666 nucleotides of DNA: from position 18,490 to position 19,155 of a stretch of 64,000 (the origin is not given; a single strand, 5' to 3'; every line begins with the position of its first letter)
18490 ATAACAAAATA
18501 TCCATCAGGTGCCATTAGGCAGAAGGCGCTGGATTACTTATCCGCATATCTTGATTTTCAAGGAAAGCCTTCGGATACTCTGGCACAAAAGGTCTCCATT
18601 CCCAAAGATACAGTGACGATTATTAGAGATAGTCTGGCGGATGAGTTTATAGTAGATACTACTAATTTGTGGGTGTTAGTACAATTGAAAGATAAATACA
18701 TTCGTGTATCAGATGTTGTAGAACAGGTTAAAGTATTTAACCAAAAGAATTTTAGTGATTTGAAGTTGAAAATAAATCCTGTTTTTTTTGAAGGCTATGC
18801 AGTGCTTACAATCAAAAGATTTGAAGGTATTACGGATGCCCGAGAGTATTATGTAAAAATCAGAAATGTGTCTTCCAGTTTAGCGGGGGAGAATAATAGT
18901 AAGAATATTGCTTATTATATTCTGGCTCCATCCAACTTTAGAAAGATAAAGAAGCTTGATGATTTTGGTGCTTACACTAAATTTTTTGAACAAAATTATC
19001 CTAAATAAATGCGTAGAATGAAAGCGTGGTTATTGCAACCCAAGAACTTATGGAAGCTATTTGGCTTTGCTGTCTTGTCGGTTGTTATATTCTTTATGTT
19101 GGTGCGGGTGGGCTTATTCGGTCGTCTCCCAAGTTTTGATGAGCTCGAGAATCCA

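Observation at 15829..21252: Secreted 1059-aa TPR/coiled-coil protein with its stop codon abutting the PBP1a start codon: possible cognate regulator of the class A PBP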

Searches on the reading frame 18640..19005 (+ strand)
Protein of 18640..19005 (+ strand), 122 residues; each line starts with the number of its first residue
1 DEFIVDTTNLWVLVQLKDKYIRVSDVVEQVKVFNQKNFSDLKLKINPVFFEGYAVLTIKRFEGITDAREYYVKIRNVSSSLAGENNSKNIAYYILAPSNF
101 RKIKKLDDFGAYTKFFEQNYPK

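Call 70: predict_structure(alignment_id=A4)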
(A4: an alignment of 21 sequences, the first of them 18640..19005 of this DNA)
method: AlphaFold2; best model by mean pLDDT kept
length: 122 residues; sequences in the alignment: 21
mean_pLDDT: 94.6   pTM: 0.88
mean pLDDT of the five models: 94.6, 94.1, 94.1, 94.0, 93.9
residues with pLDDT >= 90: 111; 70-90: 11; 50-70: 0; < 50: 0
segments of 3 or more residues with pLDDT < 50: none
pLDDT, mean of each block of 10 residues (from residue 1): 92 96 97 97 95 94 96 96 93 97 92 95 74
secondary structure, 60 per line:
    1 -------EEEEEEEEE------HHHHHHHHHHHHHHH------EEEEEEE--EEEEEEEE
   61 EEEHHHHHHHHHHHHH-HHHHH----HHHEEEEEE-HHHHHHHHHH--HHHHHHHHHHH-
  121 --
elements in order: E8-16 H23-37 E44-50 E53-63 H64-76 H78-82 E90-95 H97-106 H109-119
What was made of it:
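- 18667..18996 (+): C-terminal ferredoxin-like alpha/beta domain (aa 947-1056), conserved across the family. AF2 on the domain alone: pLDDT 94.6, pTM 0.88 (call 70).
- Tried and rejected: The domain folds confidently (pLDDT 94.6, call 70).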

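Call 73: fold_search(model_id=the predicted structure, library=pdb)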
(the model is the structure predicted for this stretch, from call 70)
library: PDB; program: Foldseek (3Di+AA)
matches with E <= 10: 1498; with E <= 0.001: 0
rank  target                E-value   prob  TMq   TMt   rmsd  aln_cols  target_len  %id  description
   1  6wi5_A                5.9e-03  1.00  0.53  0.68   3.2        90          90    8  De novo designed protein Foldit4 (released 2020-04-22)
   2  5xzq_C                7.7e-03  0.96  0.43  0.47   4.5       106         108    9  Hydroxynitrile lyase from Passiflora edulis (PeHNL) (released 2017-11-22)
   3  5b0b_C                9.4e-03  0.97  0.44  0.53   4.4        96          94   18  Polyketide cyclase OAC from Cannabis sativa, I7F mutant (released 2016-01-27)
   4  5xzq_B                9.4e-03  0.94  0.42  0.46   4.6       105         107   10  Hydroxynitrile lyase from Passiflora edulis (PeHNL) (released 2017-11-22)
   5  3bku_C                1.0e-02  0.93  0.37  0.48   5.2        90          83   14  Apo C-terminal Domain of NikR (released 2008-02-19)
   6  9qup_A                1.3e-02  0.93  0.42  0.33   7.4       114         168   13  Tb(III)-bound de novo protein scaffold TFD-EE MPNN (released 2025-11-19)
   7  2od6_A                1.8e-02  0.85  0.40  0.43   4.8       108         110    9  Crystal structure of a dimeric ferredoxin-like protein (jcvi_pep_1096682647733) from uncultured marine organism at 1.8 (released 2007-01-23)
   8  6nuk_B                1.9e-02  0.93  0.41  0.48   6.0        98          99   11  De novo designed protein Ferredog-Diesel (released 2019-06-12)
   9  2eky_C                1.9e-02  0.72  0.35  0.41   6.5       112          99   12  Crystal Structure of hypothetical protein MJ1052 from Methanocaldococcus jannaschii (Form 1) (released 2007-10-02)
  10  4wk3                  2.0e-02  0.96  0.39  0.55   3.8        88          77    8  Structure of Staphyloccus aureus PstA (released 2014-11-26)
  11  2mq8_MODEL_1_A        2.0e-02  0.87  0.39  0.42   5.6       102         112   16  Solution NMR Structure of De novo designed protein LFR1 1 with ferredoxin fold, Northeast Structural Genomics  (released 2014-08-20)
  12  2ec2_A                2.2e-02  0.33  0.26  0.25  12.0       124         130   14  Crystal structure of transposase from Sulfolobus tokodaii (released 2007-02-27)
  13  5cyn                  2.3e-02  0.84  0.36  0.35   5.1        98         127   12  JC Virus large T-antigen origin binding domain F258L mutant (released 2015-12-16)
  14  6fxd_A                2.5e-02  0.75  0.38  0.37   8.1       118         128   12  Crystal structure of MupZ from Pseudomonas fluorescens (released 2019-03-06)
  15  3ab2_H                2.8e-02  0.90  0.38  0.32   4.8        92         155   16  Crystal structure of aspartate kinase from Corynebacterium glutamicum in complex with threonine (released 2010-06-23)
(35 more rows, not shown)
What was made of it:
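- On LpoA: The C-terminal domain is a small ferredoxin-like fold (calls 70, 73).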
